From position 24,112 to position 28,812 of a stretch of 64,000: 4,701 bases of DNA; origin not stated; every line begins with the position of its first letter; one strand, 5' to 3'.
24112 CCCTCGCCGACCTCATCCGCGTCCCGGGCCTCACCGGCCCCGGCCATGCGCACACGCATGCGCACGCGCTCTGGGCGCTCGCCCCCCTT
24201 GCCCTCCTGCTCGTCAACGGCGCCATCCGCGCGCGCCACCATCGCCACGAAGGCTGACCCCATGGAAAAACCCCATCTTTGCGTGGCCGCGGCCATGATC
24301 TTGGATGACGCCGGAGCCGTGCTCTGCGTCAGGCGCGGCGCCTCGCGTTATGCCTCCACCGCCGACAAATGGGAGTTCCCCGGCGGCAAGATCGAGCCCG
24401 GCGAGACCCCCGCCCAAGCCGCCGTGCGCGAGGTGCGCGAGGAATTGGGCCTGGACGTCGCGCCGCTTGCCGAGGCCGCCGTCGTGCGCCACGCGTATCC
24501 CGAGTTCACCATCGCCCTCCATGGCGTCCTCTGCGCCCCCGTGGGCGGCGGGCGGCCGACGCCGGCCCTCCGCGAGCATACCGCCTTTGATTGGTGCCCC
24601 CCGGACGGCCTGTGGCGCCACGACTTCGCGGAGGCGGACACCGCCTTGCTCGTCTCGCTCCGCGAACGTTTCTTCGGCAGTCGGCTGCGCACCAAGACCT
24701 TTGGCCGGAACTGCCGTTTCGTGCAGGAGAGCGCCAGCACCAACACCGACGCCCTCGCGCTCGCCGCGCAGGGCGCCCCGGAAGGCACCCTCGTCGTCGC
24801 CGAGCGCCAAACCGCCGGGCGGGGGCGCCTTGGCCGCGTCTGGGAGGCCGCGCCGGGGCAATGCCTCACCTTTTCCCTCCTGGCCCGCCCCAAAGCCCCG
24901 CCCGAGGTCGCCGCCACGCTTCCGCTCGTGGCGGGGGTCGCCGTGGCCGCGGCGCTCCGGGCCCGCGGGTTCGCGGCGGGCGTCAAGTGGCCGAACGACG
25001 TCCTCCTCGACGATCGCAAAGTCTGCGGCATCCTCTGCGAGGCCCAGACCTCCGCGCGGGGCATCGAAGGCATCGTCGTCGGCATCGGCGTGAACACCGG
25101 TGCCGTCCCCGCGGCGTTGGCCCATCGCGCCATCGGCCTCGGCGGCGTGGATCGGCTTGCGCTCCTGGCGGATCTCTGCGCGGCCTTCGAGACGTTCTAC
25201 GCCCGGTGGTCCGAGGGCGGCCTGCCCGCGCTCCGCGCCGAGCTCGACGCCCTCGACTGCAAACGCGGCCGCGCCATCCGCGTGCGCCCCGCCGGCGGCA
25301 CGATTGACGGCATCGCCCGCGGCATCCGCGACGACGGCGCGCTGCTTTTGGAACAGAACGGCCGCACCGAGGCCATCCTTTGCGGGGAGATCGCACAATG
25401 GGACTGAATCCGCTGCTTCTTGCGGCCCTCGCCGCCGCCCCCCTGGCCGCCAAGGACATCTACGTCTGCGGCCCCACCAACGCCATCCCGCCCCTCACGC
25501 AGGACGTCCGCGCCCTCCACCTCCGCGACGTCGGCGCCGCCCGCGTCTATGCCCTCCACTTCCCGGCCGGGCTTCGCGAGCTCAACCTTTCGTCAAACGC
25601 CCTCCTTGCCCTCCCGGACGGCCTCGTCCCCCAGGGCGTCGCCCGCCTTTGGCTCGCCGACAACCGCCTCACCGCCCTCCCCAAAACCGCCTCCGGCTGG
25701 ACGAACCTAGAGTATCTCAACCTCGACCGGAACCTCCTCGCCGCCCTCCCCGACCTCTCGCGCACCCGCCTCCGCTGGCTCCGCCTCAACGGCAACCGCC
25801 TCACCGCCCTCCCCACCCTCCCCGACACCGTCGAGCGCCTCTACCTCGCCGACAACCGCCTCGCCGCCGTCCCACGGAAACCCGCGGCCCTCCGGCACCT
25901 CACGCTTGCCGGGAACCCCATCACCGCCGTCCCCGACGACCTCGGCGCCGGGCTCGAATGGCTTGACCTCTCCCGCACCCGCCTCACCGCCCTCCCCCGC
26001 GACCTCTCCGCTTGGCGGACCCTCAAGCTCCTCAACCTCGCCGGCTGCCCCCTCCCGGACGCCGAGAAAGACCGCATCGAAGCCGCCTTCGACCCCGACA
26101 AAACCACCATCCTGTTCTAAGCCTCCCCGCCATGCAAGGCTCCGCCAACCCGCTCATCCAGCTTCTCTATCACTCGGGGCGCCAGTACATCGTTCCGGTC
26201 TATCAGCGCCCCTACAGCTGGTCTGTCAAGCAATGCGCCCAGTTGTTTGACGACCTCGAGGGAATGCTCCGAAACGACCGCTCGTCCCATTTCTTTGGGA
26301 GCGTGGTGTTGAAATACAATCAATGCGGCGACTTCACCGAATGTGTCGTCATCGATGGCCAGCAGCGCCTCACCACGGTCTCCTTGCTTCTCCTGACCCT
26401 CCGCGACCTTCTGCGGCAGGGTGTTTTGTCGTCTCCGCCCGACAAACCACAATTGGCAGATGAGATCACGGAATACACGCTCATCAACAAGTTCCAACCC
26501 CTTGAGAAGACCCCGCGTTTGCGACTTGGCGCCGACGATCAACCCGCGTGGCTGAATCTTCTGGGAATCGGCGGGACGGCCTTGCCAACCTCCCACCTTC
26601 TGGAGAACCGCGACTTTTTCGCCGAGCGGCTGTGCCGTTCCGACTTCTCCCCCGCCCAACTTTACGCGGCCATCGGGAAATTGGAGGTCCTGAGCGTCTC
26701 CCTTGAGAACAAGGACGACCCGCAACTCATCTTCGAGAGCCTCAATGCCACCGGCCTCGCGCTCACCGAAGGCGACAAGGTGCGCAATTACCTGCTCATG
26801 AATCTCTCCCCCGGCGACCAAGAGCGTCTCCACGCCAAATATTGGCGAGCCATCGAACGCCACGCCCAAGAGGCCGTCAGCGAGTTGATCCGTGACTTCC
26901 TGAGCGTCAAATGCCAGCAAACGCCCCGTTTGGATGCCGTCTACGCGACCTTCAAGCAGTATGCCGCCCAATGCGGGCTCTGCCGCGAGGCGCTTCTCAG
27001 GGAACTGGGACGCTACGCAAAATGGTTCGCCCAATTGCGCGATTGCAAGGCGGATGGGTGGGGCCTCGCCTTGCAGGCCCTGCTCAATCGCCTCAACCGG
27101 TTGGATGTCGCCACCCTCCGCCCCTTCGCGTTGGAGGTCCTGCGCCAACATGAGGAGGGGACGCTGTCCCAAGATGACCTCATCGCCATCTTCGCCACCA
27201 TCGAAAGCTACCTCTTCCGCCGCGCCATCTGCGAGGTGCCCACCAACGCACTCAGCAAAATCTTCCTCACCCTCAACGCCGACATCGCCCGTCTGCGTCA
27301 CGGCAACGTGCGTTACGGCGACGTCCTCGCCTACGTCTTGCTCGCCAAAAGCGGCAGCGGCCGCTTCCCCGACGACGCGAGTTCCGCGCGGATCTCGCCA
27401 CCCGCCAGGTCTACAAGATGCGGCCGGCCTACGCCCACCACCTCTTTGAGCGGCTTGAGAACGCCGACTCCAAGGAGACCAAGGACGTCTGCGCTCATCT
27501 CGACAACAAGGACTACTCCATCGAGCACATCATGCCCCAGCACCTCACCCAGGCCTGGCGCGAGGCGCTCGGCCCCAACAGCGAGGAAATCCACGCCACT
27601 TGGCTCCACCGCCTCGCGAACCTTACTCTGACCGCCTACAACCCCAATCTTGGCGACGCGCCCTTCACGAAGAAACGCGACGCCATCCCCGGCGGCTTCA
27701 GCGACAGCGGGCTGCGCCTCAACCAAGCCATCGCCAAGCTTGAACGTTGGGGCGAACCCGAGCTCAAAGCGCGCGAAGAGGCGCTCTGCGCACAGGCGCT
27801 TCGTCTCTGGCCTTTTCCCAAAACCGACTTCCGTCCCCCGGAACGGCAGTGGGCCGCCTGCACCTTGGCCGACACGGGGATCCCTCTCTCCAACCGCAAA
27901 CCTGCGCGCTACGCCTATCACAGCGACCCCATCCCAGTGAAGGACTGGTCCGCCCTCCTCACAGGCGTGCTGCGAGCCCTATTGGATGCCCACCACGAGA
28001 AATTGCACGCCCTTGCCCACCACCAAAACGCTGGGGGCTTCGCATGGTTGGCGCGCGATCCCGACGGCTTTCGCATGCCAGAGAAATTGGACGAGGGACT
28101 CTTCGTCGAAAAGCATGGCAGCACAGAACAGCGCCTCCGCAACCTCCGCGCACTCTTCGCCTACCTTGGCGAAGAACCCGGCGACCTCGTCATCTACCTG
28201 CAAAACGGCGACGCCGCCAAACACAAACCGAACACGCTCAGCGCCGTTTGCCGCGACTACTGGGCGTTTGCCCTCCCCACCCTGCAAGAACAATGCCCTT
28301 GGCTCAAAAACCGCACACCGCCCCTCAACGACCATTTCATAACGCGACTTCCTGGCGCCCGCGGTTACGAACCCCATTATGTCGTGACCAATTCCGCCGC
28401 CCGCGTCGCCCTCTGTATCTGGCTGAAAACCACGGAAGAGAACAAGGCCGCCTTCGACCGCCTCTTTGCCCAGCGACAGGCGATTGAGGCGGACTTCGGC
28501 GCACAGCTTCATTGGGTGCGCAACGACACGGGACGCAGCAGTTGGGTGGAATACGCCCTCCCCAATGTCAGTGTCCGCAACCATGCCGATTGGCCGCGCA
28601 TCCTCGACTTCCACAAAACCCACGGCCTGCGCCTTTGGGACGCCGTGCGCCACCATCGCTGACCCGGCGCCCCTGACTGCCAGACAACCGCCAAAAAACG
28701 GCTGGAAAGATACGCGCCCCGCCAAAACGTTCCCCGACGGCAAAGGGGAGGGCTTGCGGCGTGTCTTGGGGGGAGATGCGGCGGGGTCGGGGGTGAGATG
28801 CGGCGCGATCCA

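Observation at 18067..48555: Recurrent consensus extended -10 boxes abutting start codons, implying widespread leaderless mRNAs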

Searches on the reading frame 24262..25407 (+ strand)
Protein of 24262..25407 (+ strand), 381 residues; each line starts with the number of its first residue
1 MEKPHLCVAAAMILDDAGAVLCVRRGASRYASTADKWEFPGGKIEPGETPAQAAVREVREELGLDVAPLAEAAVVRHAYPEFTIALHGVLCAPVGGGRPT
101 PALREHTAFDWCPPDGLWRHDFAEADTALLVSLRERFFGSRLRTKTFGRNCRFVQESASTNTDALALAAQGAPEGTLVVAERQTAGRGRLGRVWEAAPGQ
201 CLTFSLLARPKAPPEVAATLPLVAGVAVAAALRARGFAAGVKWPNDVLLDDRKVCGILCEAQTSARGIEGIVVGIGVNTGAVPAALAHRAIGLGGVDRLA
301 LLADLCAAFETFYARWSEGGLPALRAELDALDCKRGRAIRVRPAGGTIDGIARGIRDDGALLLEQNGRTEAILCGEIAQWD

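Call 59: search_protein_families(library=pfam, proteins=[window:24262-25407:+], max_evalue=0.00001)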
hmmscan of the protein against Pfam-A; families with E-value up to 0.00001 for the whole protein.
window:24262-25407:+ (381 aa): 4 families
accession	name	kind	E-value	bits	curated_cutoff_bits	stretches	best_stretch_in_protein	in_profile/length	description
PF03099.24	BPL_LplA_LipB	-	1.3e-22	80.6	21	1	159-278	7-133/133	Biotin/lipoate A/B protein ligase family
PF00293.34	NUDIX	-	4.6e-21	75.7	21.1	1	5-125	3-126/134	NUDIX domain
PF14815.12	NUDIX_4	-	2.3e-15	56.8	35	1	10-130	2-111/113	NUDIX domain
PF02237.23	BPL_C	-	7.9e-07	29.3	21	1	336-377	3-45/48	Biotin protein ligase C terminal domain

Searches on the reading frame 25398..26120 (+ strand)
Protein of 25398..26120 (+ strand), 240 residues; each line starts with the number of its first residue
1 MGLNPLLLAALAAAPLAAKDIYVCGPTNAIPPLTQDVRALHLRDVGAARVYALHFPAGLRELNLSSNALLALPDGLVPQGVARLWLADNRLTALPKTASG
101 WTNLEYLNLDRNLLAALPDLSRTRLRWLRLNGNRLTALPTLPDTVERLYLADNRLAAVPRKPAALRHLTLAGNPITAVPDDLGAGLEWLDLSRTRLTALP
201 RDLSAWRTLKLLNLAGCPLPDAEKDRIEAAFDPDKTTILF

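Call 59: search_protein_families(library=pfam, proteins=[window:25398-26120:+], max_evalue=0.00001)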
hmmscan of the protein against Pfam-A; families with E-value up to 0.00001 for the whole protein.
window:25398-26120:+ (240 aa): 3 families
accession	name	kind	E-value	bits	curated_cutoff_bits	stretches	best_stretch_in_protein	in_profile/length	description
PF12799.13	LRR_4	-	2.1e-20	72.7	27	0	83-121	5-43/44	Leucine Rich repeats (2 copies)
PF13855.12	LRR_8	-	5.7e-19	68.1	27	3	58-114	2-61/61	Leucine rich repeat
PF00560.39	LRR_1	-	6.6e-16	55.5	20.6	0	59-75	2-19/23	Leucine Rich Repeat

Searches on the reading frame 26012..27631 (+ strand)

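Call 59: search_protein_families(library=pfam, proteins=[window:26012-27631:+], max_evalue=0.00001)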
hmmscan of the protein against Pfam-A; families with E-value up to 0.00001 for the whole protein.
window:26012-27631:+ (539 aa): 1 family
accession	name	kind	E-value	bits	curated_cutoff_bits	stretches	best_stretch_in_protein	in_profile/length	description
PF03235.19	GmrSD_N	-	1.2e-29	104.3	33.2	1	53-262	5-199/199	GmrSD restriction endonuclease, N-terminal domain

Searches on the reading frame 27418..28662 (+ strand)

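Call 59: search_protein_families(library=pfam, proteins=[window:27418-28662:+], max_evalue=0.00001)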
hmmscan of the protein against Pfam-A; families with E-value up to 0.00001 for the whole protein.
window:27418-28662:+ (414 aa): 2 families
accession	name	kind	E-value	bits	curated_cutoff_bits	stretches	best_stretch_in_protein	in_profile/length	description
PF07510.16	GmrSD_C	-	4.5e-20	72.4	23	1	7-125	25-137/138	GmrSD restriction endonucleases, C-terminal domain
PF14088.11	DUF4268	-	7.8e-19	68.5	27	1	279-409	3-135/140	Domain of unknown function (DUF4268)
